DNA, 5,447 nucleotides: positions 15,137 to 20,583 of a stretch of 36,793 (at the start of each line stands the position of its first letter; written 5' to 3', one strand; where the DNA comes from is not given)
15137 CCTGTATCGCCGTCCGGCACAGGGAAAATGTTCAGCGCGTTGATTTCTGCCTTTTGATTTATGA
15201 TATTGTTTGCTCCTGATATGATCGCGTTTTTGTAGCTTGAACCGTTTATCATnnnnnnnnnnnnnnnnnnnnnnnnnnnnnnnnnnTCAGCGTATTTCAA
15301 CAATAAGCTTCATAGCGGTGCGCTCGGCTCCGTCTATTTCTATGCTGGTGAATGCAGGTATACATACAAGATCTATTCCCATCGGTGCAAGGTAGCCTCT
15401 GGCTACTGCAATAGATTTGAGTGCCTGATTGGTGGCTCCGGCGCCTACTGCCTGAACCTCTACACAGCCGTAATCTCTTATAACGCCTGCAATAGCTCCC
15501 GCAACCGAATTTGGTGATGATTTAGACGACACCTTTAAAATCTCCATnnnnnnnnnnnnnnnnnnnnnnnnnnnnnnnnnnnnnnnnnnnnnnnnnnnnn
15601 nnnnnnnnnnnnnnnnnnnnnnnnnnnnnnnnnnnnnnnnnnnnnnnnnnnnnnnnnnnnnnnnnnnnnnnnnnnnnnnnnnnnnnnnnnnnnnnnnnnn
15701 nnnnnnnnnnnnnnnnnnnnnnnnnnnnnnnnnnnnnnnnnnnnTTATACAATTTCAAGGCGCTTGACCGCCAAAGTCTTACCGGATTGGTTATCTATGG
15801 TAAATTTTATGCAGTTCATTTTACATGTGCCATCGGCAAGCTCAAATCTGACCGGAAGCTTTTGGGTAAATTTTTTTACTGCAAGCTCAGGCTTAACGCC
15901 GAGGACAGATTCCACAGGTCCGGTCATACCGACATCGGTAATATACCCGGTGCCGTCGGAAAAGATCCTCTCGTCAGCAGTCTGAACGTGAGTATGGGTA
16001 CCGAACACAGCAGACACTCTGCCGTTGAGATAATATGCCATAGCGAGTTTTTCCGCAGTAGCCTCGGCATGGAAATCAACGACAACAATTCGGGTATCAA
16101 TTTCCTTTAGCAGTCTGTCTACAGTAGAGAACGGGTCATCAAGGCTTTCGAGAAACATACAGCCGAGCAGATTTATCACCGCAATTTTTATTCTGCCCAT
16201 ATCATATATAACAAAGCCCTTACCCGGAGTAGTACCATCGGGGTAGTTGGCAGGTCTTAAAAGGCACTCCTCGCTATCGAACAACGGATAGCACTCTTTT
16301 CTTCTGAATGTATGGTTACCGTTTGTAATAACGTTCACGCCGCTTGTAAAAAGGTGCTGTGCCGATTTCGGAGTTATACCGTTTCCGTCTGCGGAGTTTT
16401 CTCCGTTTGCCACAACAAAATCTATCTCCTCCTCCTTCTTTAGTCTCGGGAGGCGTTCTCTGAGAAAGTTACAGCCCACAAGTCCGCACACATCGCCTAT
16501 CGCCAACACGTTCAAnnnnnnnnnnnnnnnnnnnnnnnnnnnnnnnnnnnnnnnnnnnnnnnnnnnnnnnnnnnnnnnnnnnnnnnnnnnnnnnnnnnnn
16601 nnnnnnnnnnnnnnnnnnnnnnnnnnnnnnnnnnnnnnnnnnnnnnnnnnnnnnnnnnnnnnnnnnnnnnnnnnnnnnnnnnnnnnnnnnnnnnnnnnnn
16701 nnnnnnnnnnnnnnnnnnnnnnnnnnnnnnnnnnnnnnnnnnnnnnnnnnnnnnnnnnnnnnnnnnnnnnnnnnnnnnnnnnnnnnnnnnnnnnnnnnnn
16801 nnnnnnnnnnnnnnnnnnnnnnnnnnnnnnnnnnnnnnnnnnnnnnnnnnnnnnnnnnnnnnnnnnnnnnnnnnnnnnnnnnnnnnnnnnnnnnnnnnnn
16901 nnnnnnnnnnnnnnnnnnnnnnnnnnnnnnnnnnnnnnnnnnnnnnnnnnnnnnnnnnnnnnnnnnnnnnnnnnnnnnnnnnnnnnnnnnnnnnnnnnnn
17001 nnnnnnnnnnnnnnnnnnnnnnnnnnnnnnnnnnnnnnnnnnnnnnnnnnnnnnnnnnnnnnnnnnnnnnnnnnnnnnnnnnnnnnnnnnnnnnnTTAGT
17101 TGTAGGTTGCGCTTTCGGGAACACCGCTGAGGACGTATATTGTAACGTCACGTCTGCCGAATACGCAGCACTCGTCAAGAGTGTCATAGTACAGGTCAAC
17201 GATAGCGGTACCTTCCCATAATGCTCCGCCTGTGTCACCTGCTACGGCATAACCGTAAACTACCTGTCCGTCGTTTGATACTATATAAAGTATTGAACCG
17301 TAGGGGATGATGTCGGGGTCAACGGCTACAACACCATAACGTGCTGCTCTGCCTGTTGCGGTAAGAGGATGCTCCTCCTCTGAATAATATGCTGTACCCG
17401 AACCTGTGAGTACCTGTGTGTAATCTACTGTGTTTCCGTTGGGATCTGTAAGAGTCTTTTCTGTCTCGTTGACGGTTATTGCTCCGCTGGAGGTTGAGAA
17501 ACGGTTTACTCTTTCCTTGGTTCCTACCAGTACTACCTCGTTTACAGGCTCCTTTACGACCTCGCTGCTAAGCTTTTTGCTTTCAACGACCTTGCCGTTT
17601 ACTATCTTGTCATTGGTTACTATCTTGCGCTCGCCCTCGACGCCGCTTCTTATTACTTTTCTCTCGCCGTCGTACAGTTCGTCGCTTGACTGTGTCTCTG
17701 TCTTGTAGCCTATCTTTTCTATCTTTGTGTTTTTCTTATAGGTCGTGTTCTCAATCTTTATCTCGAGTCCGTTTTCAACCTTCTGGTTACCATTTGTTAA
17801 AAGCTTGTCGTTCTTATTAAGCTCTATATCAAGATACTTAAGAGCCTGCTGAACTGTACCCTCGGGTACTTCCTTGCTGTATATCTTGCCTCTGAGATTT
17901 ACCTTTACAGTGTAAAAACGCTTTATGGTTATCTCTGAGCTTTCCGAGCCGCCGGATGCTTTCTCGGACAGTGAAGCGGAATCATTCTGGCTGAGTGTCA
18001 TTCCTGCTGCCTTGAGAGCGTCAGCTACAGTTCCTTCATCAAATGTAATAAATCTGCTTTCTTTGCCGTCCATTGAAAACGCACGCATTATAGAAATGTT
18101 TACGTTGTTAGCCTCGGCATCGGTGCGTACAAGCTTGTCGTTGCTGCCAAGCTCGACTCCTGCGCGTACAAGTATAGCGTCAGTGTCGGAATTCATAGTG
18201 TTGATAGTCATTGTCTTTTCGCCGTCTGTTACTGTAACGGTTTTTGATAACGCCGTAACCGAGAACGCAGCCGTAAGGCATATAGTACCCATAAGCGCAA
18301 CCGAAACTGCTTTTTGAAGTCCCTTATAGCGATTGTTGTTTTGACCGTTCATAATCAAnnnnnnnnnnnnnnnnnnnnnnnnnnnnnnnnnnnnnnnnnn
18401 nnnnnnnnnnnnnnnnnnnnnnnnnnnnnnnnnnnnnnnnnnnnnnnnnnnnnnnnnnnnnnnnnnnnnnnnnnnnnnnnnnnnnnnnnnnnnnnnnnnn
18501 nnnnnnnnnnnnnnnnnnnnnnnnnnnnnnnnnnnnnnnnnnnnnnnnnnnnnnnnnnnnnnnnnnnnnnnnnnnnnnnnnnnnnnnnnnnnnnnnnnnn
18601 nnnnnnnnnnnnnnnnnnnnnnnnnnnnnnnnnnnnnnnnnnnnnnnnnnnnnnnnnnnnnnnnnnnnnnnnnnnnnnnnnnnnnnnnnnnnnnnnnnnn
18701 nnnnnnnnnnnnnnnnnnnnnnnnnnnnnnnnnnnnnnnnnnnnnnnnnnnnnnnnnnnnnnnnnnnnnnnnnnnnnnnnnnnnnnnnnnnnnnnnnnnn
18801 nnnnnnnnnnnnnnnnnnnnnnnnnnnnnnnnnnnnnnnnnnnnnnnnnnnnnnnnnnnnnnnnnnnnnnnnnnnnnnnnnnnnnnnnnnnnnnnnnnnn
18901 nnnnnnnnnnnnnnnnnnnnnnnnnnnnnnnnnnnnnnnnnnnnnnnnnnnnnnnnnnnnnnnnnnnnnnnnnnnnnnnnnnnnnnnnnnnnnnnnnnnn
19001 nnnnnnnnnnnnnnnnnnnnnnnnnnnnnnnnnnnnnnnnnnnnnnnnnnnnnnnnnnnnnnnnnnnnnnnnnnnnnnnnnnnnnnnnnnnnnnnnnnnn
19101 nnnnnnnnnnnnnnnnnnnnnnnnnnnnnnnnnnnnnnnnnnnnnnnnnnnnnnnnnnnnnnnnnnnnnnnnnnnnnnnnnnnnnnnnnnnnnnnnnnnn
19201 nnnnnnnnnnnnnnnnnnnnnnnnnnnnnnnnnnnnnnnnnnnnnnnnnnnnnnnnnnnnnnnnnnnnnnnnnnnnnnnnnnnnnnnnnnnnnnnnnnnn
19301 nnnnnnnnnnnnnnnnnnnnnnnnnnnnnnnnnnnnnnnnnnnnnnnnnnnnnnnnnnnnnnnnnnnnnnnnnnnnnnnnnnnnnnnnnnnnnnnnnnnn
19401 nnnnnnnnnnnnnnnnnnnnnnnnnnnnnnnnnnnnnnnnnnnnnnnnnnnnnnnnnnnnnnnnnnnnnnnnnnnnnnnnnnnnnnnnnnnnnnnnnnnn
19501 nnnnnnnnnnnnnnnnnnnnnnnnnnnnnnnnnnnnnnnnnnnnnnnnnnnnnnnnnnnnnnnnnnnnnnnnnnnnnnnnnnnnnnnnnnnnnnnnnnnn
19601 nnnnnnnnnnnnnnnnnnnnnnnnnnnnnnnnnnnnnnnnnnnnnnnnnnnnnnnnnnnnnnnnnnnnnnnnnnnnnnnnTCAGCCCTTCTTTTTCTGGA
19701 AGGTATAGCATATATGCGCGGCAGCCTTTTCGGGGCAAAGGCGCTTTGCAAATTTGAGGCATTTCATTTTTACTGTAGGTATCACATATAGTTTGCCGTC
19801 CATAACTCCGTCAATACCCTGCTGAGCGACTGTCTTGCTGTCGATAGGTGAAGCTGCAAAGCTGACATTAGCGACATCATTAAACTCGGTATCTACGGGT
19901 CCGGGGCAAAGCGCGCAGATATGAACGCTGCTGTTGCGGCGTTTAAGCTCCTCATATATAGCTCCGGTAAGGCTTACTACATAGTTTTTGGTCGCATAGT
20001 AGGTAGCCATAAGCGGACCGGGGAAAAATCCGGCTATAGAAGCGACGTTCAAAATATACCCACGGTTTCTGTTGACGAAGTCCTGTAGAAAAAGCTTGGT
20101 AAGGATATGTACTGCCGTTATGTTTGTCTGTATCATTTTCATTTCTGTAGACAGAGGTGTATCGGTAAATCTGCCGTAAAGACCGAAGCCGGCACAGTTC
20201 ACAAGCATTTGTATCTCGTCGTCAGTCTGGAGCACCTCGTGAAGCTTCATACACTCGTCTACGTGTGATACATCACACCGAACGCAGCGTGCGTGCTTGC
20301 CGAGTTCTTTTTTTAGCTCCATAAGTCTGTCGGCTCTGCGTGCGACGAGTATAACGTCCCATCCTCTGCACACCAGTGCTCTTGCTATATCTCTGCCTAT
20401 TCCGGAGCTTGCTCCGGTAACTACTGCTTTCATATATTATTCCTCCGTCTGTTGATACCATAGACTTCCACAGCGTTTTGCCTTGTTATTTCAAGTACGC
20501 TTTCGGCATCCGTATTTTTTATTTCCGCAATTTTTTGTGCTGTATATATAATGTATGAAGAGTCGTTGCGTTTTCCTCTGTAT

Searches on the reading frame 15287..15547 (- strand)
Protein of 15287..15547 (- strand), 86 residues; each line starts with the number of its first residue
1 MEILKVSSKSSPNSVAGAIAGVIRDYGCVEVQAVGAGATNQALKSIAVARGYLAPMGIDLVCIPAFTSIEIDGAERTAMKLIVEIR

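Call 91: search_protein_families(library=pfam, proteins=[window:15287-15547:-], max_evalue=0.001)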
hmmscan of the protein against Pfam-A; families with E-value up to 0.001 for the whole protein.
window:15287-15547:- (86 aa): 1 family
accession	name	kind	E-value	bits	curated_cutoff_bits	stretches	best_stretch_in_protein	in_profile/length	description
PF04232.17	SpoVS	-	9e-38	128.3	24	1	2-84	1-83/83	Stage V sporulation protein S (SpoVS)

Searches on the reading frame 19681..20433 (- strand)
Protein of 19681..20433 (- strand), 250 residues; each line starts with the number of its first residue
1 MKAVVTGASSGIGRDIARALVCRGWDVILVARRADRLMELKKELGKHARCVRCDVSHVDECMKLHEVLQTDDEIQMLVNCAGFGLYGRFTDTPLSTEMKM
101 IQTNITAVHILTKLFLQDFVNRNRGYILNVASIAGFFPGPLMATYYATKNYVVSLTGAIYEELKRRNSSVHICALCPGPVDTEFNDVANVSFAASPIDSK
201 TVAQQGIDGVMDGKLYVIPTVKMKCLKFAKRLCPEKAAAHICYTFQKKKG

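Call 21: search_protein_families(library=pfam, proteins=[window:19681-20433:-])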
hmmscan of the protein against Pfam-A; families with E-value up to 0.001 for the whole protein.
window:19681-20433:- (250 aa): 5 families
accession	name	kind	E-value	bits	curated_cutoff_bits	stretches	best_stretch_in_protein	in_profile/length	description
PF00106.31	adh_short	-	1.1e-41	142.9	26.6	1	3-186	3-188/195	short chain dehydrogenase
PF13561.12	adh_short_C2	-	2.2e-24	86.8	27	1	7-186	1-182/236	Enoyl-(Acyl carrier protein) reductase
PF08659.16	KR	-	6.8e-12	46.1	22.6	1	4-156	4-160/180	KR domain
PF01370.27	Epimerase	-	1e-06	28.8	20.9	1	4-116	2-107/240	NAD dependent epimerase/dehydratase family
PF13460.12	NAD_binding_10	-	0.00051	20.4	27.2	1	7-61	1-54/184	NAD(P)H-binding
